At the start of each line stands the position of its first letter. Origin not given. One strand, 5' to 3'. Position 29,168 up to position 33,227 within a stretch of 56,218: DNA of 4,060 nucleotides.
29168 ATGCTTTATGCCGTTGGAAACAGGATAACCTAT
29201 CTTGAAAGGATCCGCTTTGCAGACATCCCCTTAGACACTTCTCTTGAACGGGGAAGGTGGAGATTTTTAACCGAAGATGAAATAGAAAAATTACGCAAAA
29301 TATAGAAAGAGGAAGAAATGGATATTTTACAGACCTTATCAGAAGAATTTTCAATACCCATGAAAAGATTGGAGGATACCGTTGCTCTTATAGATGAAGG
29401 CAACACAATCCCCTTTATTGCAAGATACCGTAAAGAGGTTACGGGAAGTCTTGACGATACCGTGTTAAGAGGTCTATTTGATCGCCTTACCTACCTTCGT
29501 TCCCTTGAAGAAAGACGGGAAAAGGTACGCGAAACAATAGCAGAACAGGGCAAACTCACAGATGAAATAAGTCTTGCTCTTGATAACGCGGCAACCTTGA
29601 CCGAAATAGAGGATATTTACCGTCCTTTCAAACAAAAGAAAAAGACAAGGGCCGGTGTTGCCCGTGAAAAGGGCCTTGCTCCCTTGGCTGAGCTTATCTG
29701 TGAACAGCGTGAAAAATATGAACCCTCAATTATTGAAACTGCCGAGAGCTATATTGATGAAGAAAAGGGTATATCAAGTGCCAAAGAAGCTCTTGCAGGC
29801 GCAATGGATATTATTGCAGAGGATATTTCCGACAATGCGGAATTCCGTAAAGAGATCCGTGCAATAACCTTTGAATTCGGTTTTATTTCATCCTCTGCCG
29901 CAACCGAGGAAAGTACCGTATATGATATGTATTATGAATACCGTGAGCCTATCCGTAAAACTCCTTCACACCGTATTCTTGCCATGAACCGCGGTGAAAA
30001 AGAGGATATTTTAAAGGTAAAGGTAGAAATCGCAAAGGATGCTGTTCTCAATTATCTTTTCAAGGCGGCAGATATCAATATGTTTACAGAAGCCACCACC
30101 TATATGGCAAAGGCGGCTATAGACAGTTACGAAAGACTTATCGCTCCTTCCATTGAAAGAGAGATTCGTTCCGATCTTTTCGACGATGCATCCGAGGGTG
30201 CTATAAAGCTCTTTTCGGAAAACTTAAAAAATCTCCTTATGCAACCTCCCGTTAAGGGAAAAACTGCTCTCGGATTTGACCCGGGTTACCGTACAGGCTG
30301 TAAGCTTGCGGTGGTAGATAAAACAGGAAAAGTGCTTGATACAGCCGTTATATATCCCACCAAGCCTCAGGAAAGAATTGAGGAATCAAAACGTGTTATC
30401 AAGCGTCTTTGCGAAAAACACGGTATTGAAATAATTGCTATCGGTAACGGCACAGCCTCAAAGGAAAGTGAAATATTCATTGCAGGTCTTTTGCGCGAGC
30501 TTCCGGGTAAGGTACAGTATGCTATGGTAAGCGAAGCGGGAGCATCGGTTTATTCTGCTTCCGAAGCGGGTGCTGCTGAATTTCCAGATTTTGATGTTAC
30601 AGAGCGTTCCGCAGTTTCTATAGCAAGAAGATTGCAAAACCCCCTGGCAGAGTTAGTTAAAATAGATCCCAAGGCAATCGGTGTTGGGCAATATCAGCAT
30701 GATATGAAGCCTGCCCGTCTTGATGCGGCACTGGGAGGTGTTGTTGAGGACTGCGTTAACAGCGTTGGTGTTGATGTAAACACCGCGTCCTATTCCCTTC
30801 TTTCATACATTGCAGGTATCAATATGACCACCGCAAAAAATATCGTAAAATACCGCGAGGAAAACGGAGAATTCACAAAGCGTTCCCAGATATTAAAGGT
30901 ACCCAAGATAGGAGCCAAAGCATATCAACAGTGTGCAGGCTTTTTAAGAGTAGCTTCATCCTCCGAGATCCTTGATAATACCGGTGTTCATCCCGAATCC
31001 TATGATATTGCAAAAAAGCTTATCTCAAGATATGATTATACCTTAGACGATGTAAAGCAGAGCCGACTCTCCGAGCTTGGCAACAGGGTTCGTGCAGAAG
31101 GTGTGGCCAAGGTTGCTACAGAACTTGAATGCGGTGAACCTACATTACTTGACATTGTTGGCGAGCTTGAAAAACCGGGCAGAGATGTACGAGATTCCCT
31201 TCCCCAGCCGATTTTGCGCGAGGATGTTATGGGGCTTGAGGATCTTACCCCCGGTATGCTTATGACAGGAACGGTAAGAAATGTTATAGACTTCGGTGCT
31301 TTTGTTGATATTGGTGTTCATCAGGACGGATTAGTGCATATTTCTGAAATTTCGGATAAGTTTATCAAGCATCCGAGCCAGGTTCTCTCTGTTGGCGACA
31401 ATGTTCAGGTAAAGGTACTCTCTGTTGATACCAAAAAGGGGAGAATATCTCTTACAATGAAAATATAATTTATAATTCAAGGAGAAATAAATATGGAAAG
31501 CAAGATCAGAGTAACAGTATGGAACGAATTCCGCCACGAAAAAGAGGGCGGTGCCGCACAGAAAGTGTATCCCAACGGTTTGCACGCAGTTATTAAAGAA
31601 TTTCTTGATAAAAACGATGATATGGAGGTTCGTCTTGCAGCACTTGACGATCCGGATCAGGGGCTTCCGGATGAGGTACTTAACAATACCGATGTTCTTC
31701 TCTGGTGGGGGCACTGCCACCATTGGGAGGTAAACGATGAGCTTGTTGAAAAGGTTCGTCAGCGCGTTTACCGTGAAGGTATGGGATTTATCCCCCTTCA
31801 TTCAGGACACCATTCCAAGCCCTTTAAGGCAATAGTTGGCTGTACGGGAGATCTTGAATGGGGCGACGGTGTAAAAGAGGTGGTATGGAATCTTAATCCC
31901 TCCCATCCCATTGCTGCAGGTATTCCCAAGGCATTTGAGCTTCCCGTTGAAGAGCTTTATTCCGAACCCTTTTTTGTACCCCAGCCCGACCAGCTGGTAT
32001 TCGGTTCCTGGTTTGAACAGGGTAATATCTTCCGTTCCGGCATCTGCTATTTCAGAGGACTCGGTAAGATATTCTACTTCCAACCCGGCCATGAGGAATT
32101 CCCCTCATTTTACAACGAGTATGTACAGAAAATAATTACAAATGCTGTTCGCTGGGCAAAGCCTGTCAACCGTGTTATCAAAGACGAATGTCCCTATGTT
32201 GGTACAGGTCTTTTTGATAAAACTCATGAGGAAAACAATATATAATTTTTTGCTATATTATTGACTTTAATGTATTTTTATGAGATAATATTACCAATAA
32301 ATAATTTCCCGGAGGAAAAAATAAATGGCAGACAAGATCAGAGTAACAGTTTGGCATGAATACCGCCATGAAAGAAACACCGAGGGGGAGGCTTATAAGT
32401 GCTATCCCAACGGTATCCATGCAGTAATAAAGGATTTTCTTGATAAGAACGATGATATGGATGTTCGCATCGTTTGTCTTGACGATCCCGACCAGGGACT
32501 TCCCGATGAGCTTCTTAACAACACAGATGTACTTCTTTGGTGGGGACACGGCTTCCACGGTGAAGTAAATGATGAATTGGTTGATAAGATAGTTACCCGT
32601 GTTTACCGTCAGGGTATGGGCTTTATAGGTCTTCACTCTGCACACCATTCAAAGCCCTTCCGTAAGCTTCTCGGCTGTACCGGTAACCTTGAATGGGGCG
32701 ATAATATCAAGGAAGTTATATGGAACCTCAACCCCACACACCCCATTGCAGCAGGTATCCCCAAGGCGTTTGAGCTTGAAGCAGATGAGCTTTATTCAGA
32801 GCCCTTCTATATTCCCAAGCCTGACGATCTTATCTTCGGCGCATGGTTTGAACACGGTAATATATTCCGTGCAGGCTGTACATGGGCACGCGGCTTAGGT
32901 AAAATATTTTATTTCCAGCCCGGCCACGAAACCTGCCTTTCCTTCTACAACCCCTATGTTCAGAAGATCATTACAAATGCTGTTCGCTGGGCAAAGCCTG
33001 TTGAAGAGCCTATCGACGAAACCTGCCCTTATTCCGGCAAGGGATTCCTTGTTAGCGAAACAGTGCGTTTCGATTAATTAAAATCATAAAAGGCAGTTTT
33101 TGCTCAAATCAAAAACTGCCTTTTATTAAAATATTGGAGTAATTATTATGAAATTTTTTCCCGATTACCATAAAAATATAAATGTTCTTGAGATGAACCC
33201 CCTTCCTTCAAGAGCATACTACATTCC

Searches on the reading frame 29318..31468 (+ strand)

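Call 4: search_protein_families(library=pfam, proteins=[window:29318-31468:+], max_evalue=0.01)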
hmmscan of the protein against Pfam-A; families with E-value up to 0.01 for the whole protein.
window:29318-31468:+ (716 aa): 9 families
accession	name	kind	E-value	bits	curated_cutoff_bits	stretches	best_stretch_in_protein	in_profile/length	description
PF16921.10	Tex_YqgF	-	1.9e-54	183.9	27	1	315-440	1-126/126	Tex protein YqgF-like domain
PF12836.13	HHH_3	-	9.9e-29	99.7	27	1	480-544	1-65/65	Helix-hairpin-helix motif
PF22706.1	Tex_central_region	-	1.1e-28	100.9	27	1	140-299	8-178/178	Tex central region-like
PF09371.15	Tex_N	-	1.1e-27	96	32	1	1-74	1-74/75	Tex-like protein N-terminal domain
PF00575.29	S1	-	7e-20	71.6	22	1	645-715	4-74/74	S1 RNA binding domain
PF17674.7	HHH_9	-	1.2e-17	64.9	23.1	1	550-625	1-70/70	HHH domain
PF23459.1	S1_RRP5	-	2e-08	35.1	27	1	643-707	1-65/72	RRP5 S1 domain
PF14635.12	HHH_7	-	3e-08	34.4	27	1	457-545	9-103/104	Helix-hairpin-helix motif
PF14639.11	YqgF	-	1.8e-06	28.3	35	1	333-447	26-147/150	Holliday-junction resolvase-like of SPT6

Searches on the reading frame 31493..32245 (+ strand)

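Call 4: search_protein_families(library=pfam, proteins=[window:31493-32245:+], max_evalue=0.01)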
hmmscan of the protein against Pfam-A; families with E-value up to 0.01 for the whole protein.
window:31493-32245:+ (250 aa): 1 family
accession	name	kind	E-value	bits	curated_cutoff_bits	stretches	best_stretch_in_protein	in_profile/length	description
PF06283.17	ThuA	-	3.8e-30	106.2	33.4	1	6-222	1-209/209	Trehalose utilisation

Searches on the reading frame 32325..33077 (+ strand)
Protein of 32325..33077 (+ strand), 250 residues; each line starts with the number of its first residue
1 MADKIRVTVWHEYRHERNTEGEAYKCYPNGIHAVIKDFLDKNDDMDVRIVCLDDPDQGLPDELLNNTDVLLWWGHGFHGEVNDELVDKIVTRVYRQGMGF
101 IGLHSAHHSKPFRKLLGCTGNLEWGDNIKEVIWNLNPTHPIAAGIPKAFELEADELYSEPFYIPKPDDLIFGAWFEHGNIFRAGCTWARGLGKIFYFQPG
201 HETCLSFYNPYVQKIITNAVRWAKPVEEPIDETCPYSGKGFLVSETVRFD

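Call 22: search_protein_families(library=pfam, proteins=[window:32325-33077:+], max_evalue=0.00001)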
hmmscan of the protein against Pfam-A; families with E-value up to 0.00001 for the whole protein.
window:32325-33077:+ (250 aa): 1 family
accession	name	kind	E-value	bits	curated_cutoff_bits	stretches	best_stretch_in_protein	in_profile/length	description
PF06283.17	ThuA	-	7.2e-33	115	33.4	1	6-223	1-209/209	Trehalose utilisation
